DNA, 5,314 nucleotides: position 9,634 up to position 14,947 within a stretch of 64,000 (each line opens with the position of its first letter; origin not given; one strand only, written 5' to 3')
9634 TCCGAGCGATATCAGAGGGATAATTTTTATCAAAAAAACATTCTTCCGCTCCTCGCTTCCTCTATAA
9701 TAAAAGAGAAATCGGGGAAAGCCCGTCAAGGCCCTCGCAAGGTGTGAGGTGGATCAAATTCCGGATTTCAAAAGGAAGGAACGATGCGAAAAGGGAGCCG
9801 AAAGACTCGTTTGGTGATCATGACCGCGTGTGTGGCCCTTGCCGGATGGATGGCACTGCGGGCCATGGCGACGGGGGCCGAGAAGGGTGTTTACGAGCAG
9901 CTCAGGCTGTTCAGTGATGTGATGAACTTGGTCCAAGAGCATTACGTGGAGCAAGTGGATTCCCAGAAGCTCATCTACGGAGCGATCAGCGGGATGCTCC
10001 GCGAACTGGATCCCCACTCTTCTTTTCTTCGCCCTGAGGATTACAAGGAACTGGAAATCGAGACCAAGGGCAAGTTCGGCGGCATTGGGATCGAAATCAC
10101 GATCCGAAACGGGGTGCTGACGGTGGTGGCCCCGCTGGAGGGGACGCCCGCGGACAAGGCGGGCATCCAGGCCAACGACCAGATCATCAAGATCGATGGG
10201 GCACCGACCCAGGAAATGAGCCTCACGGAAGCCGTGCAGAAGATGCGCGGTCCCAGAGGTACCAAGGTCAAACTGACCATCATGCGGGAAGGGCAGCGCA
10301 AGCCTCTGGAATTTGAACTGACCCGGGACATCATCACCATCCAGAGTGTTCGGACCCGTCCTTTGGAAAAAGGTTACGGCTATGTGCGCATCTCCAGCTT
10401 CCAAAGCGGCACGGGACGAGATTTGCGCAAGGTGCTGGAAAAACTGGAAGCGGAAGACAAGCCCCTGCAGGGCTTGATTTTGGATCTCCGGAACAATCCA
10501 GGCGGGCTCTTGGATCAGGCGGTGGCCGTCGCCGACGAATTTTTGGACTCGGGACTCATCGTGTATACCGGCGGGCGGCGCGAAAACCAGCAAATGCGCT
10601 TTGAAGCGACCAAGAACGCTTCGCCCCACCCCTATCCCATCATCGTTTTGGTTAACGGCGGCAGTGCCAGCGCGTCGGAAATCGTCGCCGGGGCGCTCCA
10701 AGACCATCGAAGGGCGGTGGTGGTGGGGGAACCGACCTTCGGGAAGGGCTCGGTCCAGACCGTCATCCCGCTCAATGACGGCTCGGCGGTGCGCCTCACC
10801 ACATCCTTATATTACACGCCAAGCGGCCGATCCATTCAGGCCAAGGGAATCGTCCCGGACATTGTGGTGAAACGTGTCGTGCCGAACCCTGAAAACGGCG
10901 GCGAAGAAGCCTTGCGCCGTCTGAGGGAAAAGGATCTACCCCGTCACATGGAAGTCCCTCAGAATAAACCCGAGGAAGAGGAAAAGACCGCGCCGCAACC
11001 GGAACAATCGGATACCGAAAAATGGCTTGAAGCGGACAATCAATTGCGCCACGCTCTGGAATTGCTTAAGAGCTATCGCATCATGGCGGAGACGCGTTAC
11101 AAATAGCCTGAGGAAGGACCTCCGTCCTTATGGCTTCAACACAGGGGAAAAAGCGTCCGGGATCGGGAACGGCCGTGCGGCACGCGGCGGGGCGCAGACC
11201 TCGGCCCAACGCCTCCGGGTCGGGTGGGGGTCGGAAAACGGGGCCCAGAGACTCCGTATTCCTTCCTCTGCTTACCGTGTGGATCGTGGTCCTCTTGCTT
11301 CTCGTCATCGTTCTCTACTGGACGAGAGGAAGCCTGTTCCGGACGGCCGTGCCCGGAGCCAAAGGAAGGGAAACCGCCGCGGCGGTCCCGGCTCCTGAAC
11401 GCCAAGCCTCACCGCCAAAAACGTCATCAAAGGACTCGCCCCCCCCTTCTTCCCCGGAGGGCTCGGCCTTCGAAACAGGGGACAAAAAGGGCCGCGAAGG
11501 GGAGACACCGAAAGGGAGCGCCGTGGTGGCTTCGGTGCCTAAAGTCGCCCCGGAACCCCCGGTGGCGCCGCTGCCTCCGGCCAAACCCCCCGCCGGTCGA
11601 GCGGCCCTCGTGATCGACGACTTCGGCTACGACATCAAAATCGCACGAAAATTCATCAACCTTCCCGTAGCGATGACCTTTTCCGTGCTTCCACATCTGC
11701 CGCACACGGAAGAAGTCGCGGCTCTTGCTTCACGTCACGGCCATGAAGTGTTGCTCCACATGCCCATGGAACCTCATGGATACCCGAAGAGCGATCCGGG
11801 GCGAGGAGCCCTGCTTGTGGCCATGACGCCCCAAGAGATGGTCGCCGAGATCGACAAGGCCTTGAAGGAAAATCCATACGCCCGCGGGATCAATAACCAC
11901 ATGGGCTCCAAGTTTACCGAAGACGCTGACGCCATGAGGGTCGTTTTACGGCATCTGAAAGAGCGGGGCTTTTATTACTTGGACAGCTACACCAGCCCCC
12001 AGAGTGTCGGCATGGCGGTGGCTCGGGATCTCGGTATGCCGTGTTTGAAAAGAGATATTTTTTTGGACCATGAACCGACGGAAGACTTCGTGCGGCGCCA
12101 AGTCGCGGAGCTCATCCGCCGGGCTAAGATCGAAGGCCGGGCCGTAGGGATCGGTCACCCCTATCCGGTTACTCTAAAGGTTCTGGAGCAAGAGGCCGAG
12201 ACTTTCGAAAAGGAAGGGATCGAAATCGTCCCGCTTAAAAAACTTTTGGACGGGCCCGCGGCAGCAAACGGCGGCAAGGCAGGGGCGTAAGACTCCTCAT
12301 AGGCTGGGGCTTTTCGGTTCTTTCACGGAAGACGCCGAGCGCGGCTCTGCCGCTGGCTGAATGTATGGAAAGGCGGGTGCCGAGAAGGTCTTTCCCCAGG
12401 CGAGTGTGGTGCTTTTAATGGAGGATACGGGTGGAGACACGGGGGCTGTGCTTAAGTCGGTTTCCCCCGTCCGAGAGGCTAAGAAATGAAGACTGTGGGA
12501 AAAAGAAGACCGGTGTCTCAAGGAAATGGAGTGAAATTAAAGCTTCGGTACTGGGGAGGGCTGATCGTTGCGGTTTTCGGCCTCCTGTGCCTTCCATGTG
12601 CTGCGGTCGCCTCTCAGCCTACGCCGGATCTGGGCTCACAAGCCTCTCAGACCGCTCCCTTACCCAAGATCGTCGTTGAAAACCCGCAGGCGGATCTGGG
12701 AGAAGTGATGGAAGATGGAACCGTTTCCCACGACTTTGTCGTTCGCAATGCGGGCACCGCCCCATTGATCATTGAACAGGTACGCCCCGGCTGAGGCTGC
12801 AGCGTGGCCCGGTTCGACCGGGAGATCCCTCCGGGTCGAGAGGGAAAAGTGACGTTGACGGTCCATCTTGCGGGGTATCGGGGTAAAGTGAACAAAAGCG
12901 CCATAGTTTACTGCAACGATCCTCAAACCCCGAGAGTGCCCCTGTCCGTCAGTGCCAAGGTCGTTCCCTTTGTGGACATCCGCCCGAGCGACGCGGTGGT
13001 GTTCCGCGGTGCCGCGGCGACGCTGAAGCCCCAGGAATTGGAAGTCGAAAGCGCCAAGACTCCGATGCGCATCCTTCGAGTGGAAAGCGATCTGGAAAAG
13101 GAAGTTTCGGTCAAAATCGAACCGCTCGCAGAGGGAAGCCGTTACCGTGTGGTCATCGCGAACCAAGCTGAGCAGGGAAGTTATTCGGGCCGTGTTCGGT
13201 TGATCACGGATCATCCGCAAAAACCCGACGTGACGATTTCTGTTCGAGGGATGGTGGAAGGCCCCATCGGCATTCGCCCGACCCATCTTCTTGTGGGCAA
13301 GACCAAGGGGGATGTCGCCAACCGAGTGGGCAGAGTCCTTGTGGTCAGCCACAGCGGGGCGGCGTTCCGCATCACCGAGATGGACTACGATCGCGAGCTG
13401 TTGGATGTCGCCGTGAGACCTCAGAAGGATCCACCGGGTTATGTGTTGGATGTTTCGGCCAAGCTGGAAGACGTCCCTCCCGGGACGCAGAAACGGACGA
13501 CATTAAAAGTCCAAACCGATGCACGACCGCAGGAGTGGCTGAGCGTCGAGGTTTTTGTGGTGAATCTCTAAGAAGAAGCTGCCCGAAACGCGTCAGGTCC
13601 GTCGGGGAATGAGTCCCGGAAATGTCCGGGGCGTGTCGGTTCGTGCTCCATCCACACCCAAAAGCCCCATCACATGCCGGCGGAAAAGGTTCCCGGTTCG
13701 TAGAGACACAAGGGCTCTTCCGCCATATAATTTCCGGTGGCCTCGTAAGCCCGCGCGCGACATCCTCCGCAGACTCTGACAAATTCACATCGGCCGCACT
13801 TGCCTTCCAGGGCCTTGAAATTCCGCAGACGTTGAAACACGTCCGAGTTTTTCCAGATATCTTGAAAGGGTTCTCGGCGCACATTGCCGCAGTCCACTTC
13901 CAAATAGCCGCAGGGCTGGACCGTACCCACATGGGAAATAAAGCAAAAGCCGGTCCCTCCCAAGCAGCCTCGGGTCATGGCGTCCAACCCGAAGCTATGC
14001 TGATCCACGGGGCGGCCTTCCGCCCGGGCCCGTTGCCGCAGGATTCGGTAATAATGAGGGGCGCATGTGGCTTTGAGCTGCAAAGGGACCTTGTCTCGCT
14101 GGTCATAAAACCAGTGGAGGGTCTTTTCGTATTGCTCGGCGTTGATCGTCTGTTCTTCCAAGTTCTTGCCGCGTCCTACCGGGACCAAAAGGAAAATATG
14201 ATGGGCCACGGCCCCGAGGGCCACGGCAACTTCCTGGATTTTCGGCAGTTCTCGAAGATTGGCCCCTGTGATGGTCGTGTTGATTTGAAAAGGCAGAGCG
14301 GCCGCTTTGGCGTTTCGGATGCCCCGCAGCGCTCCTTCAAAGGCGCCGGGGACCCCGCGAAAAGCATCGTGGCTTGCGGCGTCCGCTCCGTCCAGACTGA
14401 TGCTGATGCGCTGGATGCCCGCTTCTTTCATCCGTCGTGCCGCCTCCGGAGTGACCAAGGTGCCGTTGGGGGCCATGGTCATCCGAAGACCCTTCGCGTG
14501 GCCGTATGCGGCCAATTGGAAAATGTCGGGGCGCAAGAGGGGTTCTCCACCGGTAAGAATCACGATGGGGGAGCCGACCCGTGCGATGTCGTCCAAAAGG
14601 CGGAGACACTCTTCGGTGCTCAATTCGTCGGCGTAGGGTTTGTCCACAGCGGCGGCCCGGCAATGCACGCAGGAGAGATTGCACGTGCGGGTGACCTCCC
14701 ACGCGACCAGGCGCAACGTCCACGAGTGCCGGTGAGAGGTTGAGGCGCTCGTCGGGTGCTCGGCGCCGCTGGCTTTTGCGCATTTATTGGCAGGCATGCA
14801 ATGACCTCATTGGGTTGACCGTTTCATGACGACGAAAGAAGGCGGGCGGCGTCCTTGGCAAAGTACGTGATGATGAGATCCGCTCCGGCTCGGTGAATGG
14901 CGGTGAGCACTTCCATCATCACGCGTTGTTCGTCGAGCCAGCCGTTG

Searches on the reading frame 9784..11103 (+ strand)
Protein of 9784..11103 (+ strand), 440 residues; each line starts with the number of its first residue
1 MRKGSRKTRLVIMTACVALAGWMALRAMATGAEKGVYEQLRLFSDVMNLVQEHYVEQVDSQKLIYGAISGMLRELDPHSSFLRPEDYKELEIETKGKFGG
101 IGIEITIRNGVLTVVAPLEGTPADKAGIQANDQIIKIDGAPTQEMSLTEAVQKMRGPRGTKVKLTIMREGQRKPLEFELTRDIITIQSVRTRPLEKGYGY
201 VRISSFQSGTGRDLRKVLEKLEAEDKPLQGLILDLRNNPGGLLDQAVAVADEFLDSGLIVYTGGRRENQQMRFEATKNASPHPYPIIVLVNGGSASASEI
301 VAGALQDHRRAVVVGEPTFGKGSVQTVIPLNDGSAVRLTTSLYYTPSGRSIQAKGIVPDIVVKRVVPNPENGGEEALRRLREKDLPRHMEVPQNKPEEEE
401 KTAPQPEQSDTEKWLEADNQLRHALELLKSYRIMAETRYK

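Call 45: search_protein_families(library=pfam, proteins=[window:9784-11103:+])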
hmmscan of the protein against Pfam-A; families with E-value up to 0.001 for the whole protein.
window:9784-11103:+ (440 aa): 5 families
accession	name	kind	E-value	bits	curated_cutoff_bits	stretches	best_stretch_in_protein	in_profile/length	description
PF03572.23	Peptidase_S41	-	4.9e-61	205.5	24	1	198-362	2-165/165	Peptidase family S41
PF17820.7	PDZ_6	-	1.4e-13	50.8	27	1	114-166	2-52/54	PDZ domain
PF00595.29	PDZ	-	3e-13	50.4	23.2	1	94-167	6-81/81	PDZ domain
PF13180.12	PDZ_2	-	3.9e-12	46.7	27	1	99-177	1-78/80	PDZ domain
PF22694.1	CtpB_N-like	-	8.5e-10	39.4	27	1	37-82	35-81/85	Activating protease CtpB N-terminal domain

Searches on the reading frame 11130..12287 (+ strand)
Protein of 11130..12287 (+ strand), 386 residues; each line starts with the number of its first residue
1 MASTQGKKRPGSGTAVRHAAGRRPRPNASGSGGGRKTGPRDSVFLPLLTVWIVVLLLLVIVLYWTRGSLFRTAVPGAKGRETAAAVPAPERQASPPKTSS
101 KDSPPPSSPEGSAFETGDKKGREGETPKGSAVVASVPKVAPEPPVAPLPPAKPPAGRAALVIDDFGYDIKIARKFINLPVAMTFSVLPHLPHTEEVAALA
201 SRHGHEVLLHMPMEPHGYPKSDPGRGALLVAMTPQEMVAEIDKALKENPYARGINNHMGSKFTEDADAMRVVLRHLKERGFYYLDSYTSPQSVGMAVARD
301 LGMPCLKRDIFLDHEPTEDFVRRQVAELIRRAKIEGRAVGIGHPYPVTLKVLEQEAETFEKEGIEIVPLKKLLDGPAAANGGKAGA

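Call 45: search_protein_families(library=pfam, proteins=[window:11130-12287:+])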
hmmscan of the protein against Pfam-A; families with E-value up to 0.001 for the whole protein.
window:11130-12287:+ (386 aa): 1 family
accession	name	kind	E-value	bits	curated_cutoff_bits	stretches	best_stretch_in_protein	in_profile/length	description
PF04748.18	Polysacc_deac_2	-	4.1e-82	274.8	27.5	1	160-373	1-212/212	Divergent polysaccharide deacetylase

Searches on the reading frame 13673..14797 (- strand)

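Call 45: search_protein_families(library=pfam, proteins=[window:13673-14797:-])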
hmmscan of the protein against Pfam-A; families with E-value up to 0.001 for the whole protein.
window:13673-14797:- (375 aa): 3 families
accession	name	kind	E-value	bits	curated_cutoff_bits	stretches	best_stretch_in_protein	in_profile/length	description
PF04055.27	Radical_SAM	-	1.1e-28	101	29.5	1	34-187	2-162/166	Radical SAM superfamily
PF13186.11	SPASM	-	9e-10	39.1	21.5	1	278-338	1-67/67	Iron-sulfur cluster-binding domain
PF13353.11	Fer4_12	-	0.00023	21.9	22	1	36-137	12-115/137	4Fe-4S single cluster domain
